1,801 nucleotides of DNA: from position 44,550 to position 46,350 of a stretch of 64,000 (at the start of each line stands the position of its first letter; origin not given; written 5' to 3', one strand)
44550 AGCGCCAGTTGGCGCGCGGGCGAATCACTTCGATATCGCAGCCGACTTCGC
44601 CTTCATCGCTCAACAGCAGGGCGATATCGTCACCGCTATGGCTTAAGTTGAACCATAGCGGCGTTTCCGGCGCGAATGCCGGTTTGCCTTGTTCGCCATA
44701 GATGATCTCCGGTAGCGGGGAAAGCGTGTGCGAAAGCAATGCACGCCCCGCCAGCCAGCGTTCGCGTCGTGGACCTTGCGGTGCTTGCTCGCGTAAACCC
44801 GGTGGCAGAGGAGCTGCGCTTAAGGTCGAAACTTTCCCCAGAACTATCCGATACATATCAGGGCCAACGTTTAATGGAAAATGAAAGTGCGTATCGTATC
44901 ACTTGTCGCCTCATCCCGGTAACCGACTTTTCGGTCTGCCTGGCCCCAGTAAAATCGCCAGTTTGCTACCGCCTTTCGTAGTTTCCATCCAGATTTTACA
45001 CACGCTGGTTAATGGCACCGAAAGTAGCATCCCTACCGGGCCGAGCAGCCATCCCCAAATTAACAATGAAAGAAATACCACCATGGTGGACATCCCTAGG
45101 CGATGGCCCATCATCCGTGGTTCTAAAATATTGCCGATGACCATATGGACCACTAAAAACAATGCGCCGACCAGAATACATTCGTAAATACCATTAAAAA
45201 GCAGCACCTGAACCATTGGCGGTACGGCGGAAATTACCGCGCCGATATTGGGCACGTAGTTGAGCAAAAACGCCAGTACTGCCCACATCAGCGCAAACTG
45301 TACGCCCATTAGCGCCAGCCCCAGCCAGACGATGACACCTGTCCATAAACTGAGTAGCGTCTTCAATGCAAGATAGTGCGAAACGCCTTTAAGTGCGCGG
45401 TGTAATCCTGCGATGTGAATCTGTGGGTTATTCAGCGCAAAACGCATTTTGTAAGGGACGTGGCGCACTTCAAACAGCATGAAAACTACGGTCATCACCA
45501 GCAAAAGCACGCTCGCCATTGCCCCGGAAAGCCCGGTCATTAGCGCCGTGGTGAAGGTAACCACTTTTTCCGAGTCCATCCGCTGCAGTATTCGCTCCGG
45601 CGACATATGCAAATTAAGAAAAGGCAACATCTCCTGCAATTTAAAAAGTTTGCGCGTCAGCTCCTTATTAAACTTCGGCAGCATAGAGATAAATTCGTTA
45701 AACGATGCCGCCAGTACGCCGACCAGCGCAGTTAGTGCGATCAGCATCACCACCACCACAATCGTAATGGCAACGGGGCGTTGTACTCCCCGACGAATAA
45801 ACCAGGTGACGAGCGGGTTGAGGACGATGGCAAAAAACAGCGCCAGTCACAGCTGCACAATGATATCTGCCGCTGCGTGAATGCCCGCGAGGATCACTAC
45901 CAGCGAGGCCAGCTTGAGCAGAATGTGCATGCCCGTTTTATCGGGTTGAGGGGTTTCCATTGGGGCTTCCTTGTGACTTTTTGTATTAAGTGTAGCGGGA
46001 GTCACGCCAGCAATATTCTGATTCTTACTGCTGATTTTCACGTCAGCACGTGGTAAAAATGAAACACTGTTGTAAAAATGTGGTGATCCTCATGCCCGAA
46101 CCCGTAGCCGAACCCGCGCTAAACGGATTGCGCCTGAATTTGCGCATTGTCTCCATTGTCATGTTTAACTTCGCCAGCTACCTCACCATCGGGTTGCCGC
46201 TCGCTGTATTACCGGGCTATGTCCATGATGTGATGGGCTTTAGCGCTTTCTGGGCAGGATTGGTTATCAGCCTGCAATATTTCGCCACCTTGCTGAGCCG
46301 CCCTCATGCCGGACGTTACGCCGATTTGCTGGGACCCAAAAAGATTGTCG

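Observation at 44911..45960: yhhT carries an in-frame opal stop at codon 38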

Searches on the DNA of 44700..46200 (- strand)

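Call 4: search_dna_similar(query=window:44911-45960:-, collection=ecoli_genomes, mode=near, max_rows=40, rows=spread)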
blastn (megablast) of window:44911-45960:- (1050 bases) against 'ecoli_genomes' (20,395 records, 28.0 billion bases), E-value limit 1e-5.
Records with a match: 5425; places in all: 5430; records where one place covers at least 80% of the query: 5425.
Genomes with a match: 5425 of 5426; with a place that covers at least 80% of the query: 5425. Places per genome that has any: lowest 1, median 1, highest 2. On chromosomes: 5430 places; on plasmids: 0.
Best place of each record, by identity: >=99% 5; 95-99% 5420.
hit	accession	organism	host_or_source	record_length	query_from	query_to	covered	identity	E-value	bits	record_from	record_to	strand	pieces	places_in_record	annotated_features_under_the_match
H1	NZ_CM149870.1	Escherichia coli strain HCP5S3_I2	Sus scrofa domesticus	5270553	1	1050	100%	99.9%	0e+0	1934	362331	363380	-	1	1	yhhT: AI-2E family transporter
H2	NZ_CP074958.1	Escherichia coli strain 03_3013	Homo sapiens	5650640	1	1050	100%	98.4%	0e+0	1845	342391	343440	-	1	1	yhhT: AI-2E family transporter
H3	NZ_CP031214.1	Escherichia coli strain C600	Homo sapiens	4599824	1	1050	100%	98.2%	0e+0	1834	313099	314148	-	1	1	yhhT: AI-2E family transporter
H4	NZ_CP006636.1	Escherichia coli PCN061 strain PCN061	-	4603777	1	1050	100%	98.2%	0e+0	1834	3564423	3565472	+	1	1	yhhT: AI-2E family transporter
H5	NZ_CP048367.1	Escherichia coli strain 164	environment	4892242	1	1050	100%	98.2%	0e+0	1834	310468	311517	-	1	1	yhhT: AI-2E family transporter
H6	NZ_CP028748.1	Escherichia coli strain A27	Tapirus terrestris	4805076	1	1050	100%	98.2%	0e+0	1834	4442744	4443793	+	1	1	yhhT: AI-2E family transporter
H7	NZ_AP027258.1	Escherichia coli strain JNE151685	Homo sapiens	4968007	1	1050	100%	98.2%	0e+0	1834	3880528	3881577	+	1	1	yhhT: AI-2E family transporter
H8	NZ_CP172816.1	Escherichia coli strain BS-01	Gallus gallus domesticus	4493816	1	1050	100%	98.2%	0e+0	1834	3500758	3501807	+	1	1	yhhT: AI-2E family transporter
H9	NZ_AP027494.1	Escherichia coli strain LR-24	Homo sapiens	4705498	1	1050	100%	98.2%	0e+0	1834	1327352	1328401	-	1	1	yhhT: AI-2E family transporter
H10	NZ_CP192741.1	Escherichia coli strain TUM22764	Laboratory developed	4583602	1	1050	100%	98.2%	0e+0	1834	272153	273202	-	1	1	yhhT: AI-2E family transporter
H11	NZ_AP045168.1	Escherichia coli strain JNEC-KY172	Homo sapiens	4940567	1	1050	100%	98.2%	0e+0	1834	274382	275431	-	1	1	yhhT: AI-2E family transporter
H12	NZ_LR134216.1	Escherichia coli strain NCTC10973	missing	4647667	1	1050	100%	98.2%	0e+0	1834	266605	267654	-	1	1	yhhT: AI-2E family transporter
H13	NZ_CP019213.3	Escherichia coli strain WCHEC050613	Sewage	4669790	1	1050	100%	98.1%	0e+0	1829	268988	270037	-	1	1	yhhT: AI-2E family transporter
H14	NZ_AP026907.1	Escherichia coli strain MY732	Canis lupus familiaris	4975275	1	1050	100%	98.1%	0e+0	1829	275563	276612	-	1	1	yhhT: AI-2E family transporter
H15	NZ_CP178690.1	Escherichia coli strain VTB97420v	Chicken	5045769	1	1050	100%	98.1%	0e+0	1829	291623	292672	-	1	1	yhhT: AI-2E family transporter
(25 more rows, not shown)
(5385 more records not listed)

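Call 5: search_dna_similar(query=window:45800-45900:-, collection=ecoli_genomes, mode=near, max_rows=40, rows=best)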
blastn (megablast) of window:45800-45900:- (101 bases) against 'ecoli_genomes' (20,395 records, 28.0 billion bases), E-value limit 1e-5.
Records with a match: 5424; places in all: 5429; records where one place covers at least 80% of the query: 5424.
Genomes with a match: 5424 of 5426; with a place that covers at least 80% of the query: 5424. Places per genome that has any: lowest 1, median 1, highest 2. On chromosomes: 5429 places; on plasmids: 0.
Best place of each record, by identity: >=99% 3212; 95-99% 2212.
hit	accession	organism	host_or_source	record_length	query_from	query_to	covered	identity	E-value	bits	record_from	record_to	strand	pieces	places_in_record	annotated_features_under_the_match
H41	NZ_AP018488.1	Escherichia coli O157:H7 strain PV15-279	Homo sapiens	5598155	1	101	100%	99.0%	3e-43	182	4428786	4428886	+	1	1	yhhT: AI-2E family transporter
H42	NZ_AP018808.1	Escherichia coli strain E2865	Bos taurus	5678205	1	101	100%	99.0%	3e-43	182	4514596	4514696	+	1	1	yhhT: AI-2E family transporter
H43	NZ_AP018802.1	Escherichia coli strain E2863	Bos taurus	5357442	1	101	100%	99.0%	3e-43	182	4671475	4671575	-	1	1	yhhT: AI-2E family transporter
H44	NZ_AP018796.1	Escherichia coli strain E2855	Bos taurus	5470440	1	101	100%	99.0%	3e-43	182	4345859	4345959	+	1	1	yhhT: AI-2E family transporter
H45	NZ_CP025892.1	Escherichia coli strain 503025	Homo sapiens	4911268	1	101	100%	99.0%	3e-43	182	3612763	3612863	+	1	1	yhhT: AI-2E family transporter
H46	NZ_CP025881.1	Escherichia coli strain 503440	Homo sapiens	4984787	1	101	100%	99.0%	3e-43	182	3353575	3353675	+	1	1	yhhT: AI-2E family transporter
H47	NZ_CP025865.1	Escherichia coli strain 504211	Homo sapiens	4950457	1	101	100%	99.0%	3e-43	182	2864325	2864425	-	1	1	yhhT: AI-2E family transporter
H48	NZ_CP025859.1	Escherichia coli strain 504239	Homo sapiens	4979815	1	101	100%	99.0%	3e-43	182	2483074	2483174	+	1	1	yhhT: AI-2E family transporter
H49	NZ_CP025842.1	Escherichia coli strain 720632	Homo sapiens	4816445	1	101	100%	99.0%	3e-43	182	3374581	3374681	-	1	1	yhhT: AI-2E family transporter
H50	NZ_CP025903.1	Escherichia coli strain 300709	Homo sapiens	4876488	1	101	100%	99.0%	3e-43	182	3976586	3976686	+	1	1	yhhT: AI-2E family transporter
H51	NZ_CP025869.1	Escherichia coli strain 503829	Homo sapiens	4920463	1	101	100%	99.0%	3e-43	182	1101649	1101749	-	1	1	yhhT: AI-2E family transporter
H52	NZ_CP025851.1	Escherichia coli strain 510016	Homo sapiens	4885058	1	101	100%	99.0%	3e-43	182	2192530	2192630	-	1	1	yhhT: AI-2E family transporter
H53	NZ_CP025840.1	Escherichia coli strain 214-4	Homo sapiens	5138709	1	101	100%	99.0%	3e-43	182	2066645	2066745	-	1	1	yhhT: AI-2E family transporter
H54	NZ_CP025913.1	Escherichia coli strain 203740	Homo sapiens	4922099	1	101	100%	99.0%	3e-43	182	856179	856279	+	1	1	yhhT: AI-2E family transporter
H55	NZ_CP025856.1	Escherichia coli strain 504838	Homo sapiens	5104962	1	101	100%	99.0%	3e-43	182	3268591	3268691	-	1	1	yhhT: AI-2E family transporter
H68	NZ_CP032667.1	Escherichia coli str. K-12 substr. MG1655 strain K-12 ...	Laboratory strain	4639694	1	101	100%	99.0%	3e-43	182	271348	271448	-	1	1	yhhT: AI-2E family transporter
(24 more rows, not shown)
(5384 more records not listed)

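Call 6: get_annotated_region(hit=H1, flank=3000)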
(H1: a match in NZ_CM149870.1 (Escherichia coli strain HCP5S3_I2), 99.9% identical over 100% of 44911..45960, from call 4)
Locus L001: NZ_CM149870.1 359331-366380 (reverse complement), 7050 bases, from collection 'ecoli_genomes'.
description: Escherichia coli strain HCP5S3_I2 chromosome, whole genome shotgun sequence
organism: Escherichia coli strain HCP5S3_I2 (NCBI taxid 562)
replicon: chromosome; assembly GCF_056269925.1
host: Sus scrofa domesticus; source: feces; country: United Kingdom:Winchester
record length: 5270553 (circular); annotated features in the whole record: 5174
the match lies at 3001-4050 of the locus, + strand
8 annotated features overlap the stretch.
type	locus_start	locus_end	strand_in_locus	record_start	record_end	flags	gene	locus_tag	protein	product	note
CDS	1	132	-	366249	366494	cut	tusA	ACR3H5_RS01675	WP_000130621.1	sulfurtransferase TusA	-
CDS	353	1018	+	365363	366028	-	yhhQ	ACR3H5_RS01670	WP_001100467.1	7-cyano-7-deazaguanine/7-aminomethyl-7-deazaguanine transporter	-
CDS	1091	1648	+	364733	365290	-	dcrB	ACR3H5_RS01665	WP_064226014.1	phage sensitivity protein DcrB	-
CDS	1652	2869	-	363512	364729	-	yhhS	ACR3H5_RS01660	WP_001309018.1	MFS transporter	-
CDS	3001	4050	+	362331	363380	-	yhhT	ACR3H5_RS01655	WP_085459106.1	AI-2E family transporter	-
CDS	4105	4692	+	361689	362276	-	acpT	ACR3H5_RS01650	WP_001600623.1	4'-phosphopantetheinyl transferase AcpT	-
CDS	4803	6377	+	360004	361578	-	nikA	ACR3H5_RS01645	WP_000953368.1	nickel ABC transporter substrate-binding protein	-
CDS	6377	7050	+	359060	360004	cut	nikB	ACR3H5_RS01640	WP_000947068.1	nickel ABC transporter permease subunit NikB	-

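Call 7: get_annotated_region(hit=H68, flank=1500)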
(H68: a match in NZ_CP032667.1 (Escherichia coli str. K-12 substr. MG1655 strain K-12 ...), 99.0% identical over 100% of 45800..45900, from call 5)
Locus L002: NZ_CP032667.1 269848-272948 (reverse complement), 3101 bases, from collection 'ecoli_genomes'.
description: Escherichia coli str. K-12 substr. MG1655 strain K-12 chromosome, complete genome
organism: Escherichia coli str. K-12 substr. MG1655 strain K-12 substr. MG1655 (NCBI taxid 511145)
replicon: chromosome; assembly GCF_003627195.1
host: -; source: Laboratory strain; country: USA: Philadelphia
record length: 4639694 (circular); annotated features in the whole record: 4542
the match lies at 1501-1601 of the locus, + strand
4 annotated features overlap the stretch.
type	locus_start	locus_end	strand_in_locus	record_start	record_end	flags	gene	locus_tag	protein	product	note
CDS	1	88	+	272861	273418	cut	dcrB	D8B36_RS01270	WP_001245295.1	phage sensitivity protein DcrB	-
CDS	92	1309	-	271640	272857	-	yhhS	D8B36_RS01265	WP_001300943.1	MFS transporter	-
CDS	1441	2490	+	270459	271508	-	yhhT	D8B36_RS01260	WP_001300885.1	AI-2E family transporter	-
CDS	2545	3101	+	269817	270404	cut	acpT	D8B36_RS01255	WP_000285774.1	4'-phosphopantetheinyl transferase AcpT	-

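Call 22: search_dna_similar(query=window:45832-45864:-, collection=ecoli_genomes, mode=near, max_evalue=10, max_rows=20)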
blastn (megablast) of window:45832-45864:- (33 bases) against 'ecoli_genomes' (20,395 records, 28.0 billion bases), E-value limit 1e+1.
No match.

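Call 24: search_dna_similar(query=L001:3097-3129:+, collection=ecoli_genomes, mode=near, max_evalue=10, max_rows=3)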
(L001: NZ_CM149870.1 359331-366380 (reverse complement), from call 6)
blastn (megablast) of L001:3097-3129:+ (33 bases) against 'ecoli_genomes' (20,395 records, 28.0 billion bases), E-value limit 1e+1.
Records with a match: 4159; places in all: 4163; records where one place covers at least 80% of the query: 4159.
Genomes with a match: 4159 of 5426; with a place that covers at least 80% of the query: 4159. Places per genome that has any: lowest 1, median 1, highest 2. On chromosomes: 4163 places; on plasmids: 0.
Best place of each record, by identity: >=99% 4159.
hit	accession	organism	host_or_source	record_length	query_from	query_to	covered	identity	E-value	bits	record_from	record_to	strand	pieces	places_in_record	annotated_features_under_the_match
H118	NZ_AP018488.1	Escherichia coli O157:H7 strain PV15-279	Homo sapiens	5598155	1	33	100%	100.0%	4e-8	62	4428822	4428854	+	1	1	yhhT: AI-2E family transporter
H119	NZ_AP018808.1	Escherichia coli strain E2865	Bos taurus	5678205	1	33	100%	100.0%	4e-8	62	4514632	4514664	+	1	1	yhhT: AI-2E family transporter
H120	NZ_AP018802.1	Escherichia coli strain E2863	Bos taurus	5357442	1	33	100%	100.0%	4e-8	62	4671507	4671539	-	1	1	yhhT: AI-2E family transporter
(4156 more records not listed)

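Call 39: search_dna_similar(query=window:45832-45864:-, collection=ecoli_genomes, mode=distant, max_evalue=10, max_rows=30, rows=spread)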
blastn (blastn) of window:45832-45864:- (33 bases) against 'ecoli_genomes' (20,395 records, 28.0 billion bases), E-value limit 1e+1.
Records with a match: 5426; places in all: 6324; records where one place covers at least 80% of the query: 5426.
Genomes with a match: 5424 of 5426; with a place that covers at least 80% of the query: 5424. Places per genome that has any: lowest 1, median 1, highest 3. On chromosomes: 6322 places; on plasmids: 2.
Best place of each record, by identity: 95-99% 4159; 90-95% 1265; 80-90% 2.
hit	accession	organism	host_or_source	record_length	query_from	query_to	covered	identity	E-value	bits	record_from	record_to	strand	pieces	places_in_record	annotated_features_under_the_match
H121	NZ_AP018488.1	Escherichia coli O157:H7 strain PV15-279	Homo sapiens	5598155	1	33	100%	97.0%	2e-6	56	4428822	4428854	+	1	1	yhhT: AI-2E family transporter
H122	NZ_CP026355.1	Escherichia coli strain 3A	not applicable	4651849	1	33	100%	97.0%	2e-6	56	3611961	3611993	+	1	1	yhhT: AI-2E family transporter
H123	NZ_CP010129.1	Escherichia coli strain C9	cow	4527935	1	33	100%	97.0%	2e-6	56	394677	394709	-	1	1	yhhT: AI-2E family transporter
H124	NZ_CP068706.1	Escherichia coli strain J53-p1-pV-hybrid-1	conjugation assay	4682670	1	33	100%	97.0%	2e-6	56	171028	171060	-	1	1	yhhT: AI-2E family transporter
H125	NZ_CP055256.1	Escherichia coli strain AH25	chicken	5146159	1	33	100%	97.0%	2e-6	56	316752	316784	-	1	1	yhhT: AI-2E family transporter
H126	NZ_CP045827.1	Escherichia coli strain AUSMDU00014361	Homo sapiens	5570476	1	33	100%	97.0%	2e-6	56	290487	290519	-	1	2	yhhT: AI-2E family transporter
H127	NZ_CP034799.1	Escherichia coli strain 2009C-4687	missing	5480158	1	33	100%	97.0%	2e-6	56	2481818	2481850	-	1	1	yhhT: AI-2E family transporter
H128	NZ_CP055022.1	Escherichia coli strain SWHEFF_68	Shek Wu Hui WWTPs_68 WWTPs effluent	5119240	1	33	100%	97.0%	2e-6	56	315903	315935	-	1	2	yhhT: AI-2E family transporter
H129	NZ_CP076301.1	Escherichia coli strain Survcare321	Homo sapiens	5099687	1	33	100%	97.0%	2e-6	56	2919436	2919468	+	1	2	yhhT: AI-2E family transporter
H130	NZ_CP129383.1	Escherichia coli strain STEC434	Homo sapiens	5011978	1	33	100%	97.0%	2e-6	56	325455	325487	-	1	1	yhhT: AI-2E family transporter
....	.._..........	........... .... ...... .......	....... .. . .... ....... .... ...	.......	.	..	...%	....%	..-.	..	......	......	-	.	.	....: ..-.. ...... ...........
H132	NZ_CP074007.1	Escherichia coli strain PD4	Pig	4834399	1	33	100%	97.0%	2e-6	56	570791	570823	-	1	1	yhhT: AI-2E family transporter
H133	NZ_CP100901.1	Escherichia coli strain ET826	Hoplobatrachus rugulosus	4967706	1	33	100%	97.0%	2e-6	56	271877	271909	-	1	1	yhhT: AI-2E family transporter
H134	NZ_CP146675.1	Escherichia coli strain MS 69-1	Homo sapiens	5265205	1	33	100%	97.0%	2e-6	56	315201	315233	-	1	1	yhhT: AI-2E family transporter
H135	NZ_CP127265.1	Escherichia coli TW14425 strain TW14425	Homo sapiens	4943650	1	33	100%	97.0%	2e-6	56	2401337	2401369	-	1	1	yhhT: AI-2E family transporter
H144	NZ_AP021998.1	Escherichia coli strain WP3-W18-ESBL-07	-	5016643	1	33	100%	93.9%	3e-5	52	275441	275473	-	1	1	yhhT: AI-2E family transporter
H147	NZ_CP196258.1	Escherichia coli strain AH19K002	Homo sapiens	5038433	1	33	100%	93.9%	3e-5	52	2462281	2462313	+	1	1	yhhT: AI-2E family transporter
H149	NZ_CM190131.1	Escherichia coli strain 23753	Homo sapiens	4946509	1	33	100%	93.9%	3e-5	52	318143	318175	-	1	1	yhhT: AI-2E family transporter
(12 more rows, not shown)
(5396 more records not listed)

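Call 41: get_annotated_region(hit=H144, flank=200)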
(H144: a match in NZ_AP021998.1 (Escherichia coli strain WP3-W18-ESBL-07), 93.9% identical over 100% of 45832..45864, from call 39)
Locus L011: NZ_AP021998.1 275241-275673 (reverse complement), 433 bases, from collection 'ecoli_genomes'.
description: Escherichia coli strain WP3-W18-ESBL-07 chromosome, complete genome
organism: Escherichia coli strain WP3-W18-ESBL-07 (NCBI taxid 562)
replicon: chromosome; assembly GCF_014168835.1
host: -; source: -; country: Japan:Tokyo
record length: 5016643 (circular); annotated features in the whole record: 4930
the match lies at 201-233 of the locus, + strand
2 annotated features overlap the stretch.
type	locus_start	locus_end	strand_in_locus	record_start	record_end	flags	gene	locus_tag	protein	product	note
CDS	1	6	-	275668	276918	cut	yhhS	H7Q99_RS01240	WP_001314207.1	MFS transporter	-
CDS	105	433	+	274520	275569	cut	yhhT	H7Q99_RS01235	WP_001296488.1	AI-2E family transporter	-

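Call 42: get_annotated_region(hit=H147, flank=200)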
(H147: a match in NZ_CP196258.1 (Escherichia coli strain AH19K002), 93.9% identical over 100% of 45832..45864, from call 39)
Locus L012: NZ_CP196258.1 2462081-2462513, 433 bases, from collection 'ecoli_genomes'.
description: Escherichia coli strain AH19K002 chromosome, complete genome
organism: Escherichia coli strain AH19K002 (NCBI taxid 562)
replicon: chromosome; assembly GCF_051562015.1
host: Homo sapiens; source: blood; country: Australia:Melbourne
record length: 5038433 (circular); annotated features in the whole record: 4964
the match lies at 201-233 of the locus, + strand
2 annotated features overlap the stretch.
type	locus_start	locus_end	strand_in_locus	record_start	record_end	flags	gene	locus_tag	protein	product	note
CDS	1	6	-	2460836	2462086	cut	yhhS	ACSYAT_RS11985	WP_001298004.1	MFS transporter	-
CDS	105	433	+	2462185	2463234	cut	yhhT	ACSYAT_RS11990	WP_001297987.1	AI-2E family transporter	-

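Call 43: get_annotated_region(hit=H149, flank=200)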
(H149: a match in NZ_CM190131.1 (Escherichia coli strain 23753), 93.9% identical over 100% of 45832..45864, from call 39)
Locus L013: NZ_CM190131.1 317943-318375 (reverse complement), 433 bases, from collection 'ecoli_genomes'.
description: Escherichia coli strain 23753 chromosome, whole genome shotgun sequence
organism: Escherichia coli strain 23753 (NCBI taxid 562)
replicon: chromosome; assembly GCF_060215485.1
host: Homo sapiens; source: not collected; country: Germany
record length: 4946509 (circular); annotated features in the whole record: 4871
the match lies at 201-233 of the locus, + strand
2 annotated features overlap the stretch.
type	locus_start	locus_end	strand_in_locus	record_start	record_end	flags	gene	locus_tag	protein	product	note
CDS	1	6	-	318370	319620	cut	yhhS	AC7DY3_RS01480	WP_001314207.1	MFS transporter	-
CDS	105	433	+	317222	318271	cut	yhhT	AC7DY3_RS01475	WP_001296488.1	AI-2E family transporter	-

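Call 47: search_rna_families(source=window, start=44700, end=46200, threshold=evalue, max_evalue=1)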
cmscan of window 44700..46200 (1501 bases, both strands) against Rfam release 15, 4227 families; matches with E-value up to 1: 0.
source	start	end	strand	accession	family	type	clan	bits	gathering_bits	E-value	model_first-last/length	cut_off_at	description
